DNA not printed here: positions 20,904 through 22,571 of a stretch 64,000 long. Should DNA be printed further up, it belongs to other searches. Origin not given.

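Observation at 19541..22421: Head-to-head GT39 and GT2-methyltransferase fusion genes with start codons 1 bp apart; unusual Ppm1-like GT2 plus SAM-MT fusion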

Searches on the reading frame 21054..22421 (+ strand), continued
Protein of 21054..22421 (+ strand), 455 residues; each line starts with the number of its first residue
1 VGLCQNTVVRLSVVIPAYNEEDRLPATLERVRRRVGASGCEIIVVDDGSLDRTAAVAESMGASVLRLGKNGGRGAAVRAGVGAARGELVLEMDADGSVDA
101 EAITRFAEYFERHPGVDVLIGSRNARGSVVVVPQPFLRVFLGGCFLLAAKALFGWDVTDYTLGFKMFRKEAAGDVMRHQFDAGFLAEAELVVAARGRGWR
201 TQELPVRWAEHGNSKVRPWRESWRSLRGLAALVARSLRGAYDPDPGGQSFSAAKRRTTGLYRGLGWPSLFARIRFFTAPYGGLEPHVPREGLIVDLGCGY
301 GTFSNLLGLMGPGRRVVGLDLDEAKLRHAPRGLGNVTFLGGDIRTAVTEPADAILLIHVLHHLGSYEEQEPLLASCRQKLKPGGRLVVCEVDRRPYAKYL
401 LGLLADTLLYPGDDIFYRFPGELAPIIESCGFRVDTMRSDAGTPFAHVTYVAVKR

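Call 45: find_related_loci(query=A3, collection=genome_contigs, flank=5000)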
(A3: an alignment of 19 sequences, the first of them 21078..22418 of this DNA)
Query A3 (447 aa) in genome_contigs; peptide patterns used: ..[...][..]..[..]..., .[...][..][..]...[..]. (x = any residue, [..] = any of these).
141 stretches matched a pattern; 70 encode a relative of the query (tblastn E <= 1e-3); 70 distinct loci.
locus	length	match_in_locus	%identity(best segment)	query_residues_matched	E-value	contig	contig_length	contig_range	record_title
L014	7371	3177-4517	84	1-447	0e+0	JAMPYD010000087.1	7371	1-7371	MAG: Elusimicrobiota bacterium isolate R2F_R2FSRR_metabat.61 R2F_C6019, whole genome shotgun sequence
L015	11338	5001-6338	66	1-446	0e+0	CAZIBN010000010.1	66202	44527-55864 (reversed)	MAG TPA_asm: uncultured Elusimicrobia sp. isolate binchicken_co186_163 genome assembly, contig: NODE_330_length_66202_co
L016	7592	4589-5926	65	1-446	0e+0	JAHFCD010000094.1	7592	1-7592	MAG: Elusimicrobia bacterium isolate nzgw213 NODE_11703_length_7593_cov_3.324545, whole genome shotgun sequence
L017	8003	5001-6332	65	1-444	0e+0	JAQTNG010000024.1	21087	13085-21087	MAG: Elusimicrobia bacterium isolate STA_59 NODE_4755_length_21087_cov_2.483922_Sandtown_A, whole genome shotgun sequenc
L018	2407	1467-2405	68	1-313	5e-136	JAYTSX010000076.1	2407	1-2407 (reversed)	MAG: Elusimicrobiota bacterium isolate GFS_5282 GFS_5282_75, whole genome shotgun sequence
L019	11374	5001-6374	48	1-444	2e-135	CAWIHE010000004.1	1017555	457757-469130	MAG: Candidatus Uhrbacteria bacterium isolate MFD03726.bin.1.68 genome assembly, contig: contig_72709, whole genome shot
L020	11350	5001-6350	46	3-446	3e-116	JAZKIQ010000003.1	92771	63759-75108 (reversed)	MAG: Patescibacteria group bacterium isolate ADI_DC_SW_02_SPN_11032020-bin050_1 DCSW02SPN_B050_1_000000000003, whole gen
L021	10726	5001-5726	59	1-234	1e-80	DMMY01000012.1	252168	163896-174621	MAG TPA_asm: Elusimicrobia bacterium isolate UBA9628 contig_90, whole genome shotgun sequence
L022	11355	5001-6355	57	1-447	2e-114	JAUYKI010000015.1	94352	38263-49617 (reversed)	MAG: bacterium isolate C24_metabat.bin.189 C24_k141_1100563, whole genome shotgun sequence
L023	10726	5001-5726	52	1-234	1e-71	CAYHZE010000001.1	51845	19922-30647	MAG TPA_asm: uncultured Candidatus Saccharibacteria bacterium isolate ERP119705_co17_184 genome assembly, contig: NODE_5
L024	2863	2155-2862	54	3-230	3e-72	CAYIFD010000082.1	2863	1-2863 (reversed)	MAG TPA_asm: uncultured Candidatus Saccharibacteria bacterium isolate ERP119705_co1_800 genome assembly, contig: NODE_76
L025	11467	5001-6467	49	1-236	1e-69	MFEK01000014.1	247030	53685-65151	MAG: Candidatus Doudnabacteria bacterium RIFCSPHIGHO2_01_FULL_46_14 rifcsphigho2_01_scaffold_56, whole genome shotgun se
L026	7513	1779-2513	50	1-236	2e-69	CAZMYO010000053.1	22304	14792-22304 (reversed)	MAG TPA_asm: uncultured Gammaproteobacteria bacterium isolate binchicken_co203_87 genome assembly, contig: k141_1264946,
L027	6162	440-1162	51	1-233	1e-68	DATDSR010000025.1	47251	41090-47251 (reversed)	MAG TPA_asm: Candidatus Paceibacterota bacterium isolate SMAG_U8008 k141_2066356, whole genome shotgun sequence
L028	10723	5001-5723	50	1-233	2e-67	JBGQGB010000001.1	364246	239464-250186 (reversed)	MAG: Candidatus Doudnabacteria bacterium isolate OBJ2_061818_090_38 k141_512501_length_364246_cov_22.5027, whole genome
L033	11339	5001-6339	51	3-447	7e-98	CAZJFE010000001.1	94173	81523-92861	MAG TPA_asm: uncultured Candidatus Saccharibacteria bacterium isolate SRP178908_co1_164 genome assembly, contig: NODE_10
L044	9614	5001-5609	52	245-446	2e-66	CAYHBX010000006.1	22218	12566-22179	MAG TPA_asm: uncultured Candidatus Saccharibacteria bacterium isolate ERP119705_co11_391 genome assembly, contig: NODE_1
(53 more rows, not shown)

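Call 47: search_protein_families(library=pfam, proteins=[L033:3173-4972:+, L033:7076-8983:+, L033:6344-7069:+, L022:3270-4979:+, L022:6339-8090:+, L019:8517-9917:+, L020:2317-4077:-, L015:6341-7060:+, L020:4074-4928:-, L044:388-2217:+], max_evalue=0.01)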
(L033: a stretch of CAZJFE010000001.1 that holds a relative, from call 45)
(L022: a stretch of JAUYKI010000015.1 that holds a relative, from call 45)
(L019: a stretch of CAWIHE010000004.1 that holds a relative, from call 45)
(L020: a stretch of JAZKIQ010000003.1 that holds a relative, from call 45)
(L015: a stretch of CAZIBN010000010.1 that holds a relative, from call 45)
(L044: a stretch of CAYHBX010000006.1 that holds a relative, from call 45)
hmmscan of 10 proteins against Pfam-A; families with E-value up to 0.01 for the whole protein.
L033:3173-4972:+ (599 aa): 0 families

L033:7076-8983:+ (635 aa): 0 families

L033:6344-7069:+ (241 aa): 5 families
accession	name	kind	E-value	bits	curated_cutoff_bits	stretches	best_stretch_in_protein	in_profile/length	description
PF08241.18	Methyltransf_11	-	4.8e-11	43.6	21.2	1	75-126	44-95/95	Methyltransferase domain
PF13489.12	Methyltransf_23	-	6e-07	29.8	27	1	28-161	20-162/164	Methyltransferase domain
PF13649.12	Methyltransf_25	-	5.5e-06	27.4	27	1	74-122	47-97/97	Methyltransferase domain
PF13847.12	Methyltransf_31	-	7.5e-06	26.1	27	1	74-128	55-111/145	Methyltransferase domain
PF08242.18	Methyltransf_12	-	7.2e-05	23.9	30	1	74-123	50-97/98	Methyltransferase domain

L022:3270-4979:+ (569 aa): 0 families

L022:6339-8090:+ (583 aa): 0 families

L019:8517-9917:+ (466 aa): 1 family
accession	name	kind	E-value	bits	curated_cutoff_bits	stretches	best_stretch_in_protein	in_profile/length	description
PF13231.12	PMT_2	-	5.4e-14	53.1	26.1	1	96-246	3-153/160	Dolichyl-phosphate-mannose-protein mannosyltransferase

L020:2317-4077:- (586 aa): 0 families

L015:6341-7060:+ (239 aa): 6 families
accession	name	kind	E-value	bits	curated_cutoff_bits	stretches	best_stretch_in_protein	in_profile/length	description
PF08241.18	Methyltransf_11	-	4.8e-13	50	21.2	1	73-124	44-95/95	Methyltransferase domain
PF13649.12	Methyltransf_25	-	6.5e-08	33.6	27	1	60-120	35-97/97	Methyltransferase domain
PF13489.12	Methyltransf_23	-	2.4e-07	31.1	27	1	82-159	74-162/164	Methyltransferase domain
PF08242.18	Methyltransf_12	-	1.8e-06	29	30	1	73-121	51-97/98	Methyltransferase domain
PF13847.12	Methyltransf_31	-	4.1e-06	27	27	1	74-124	57-109/145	Methyltransferase domain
PF01209.24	Ubie_methyltran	-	0.0001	22.2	20.1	1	67-125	94-152/233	ubiE/COQ5 methyltransferase family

L020:4074-4928:- (284 aa): 4 families
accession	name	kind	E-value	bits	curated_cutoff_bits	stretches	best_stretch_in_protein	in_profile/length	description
PF05050.19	Methyltransf_21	-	2.7e-18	67.1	22.7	1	104-265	1-171/173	Methyltransferase FkbM domain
PF05575.17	V_cholerae_RfbT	-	2.4e-06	27.5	27.9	1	97-220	78-207/286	Vibrio cholerae RfbT protein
PF02475.24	TRM5-TYW2_MTfase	-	5.4e-05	23.6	28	1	97-156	35-95/164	TRM5/TYW2 methyltransferase domain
PF05175.20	MTS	-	0.0036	17.4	23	1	98-162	31-95/170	Methyltransferase small domain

L044:388-2217:+ (609 aa): 0 families
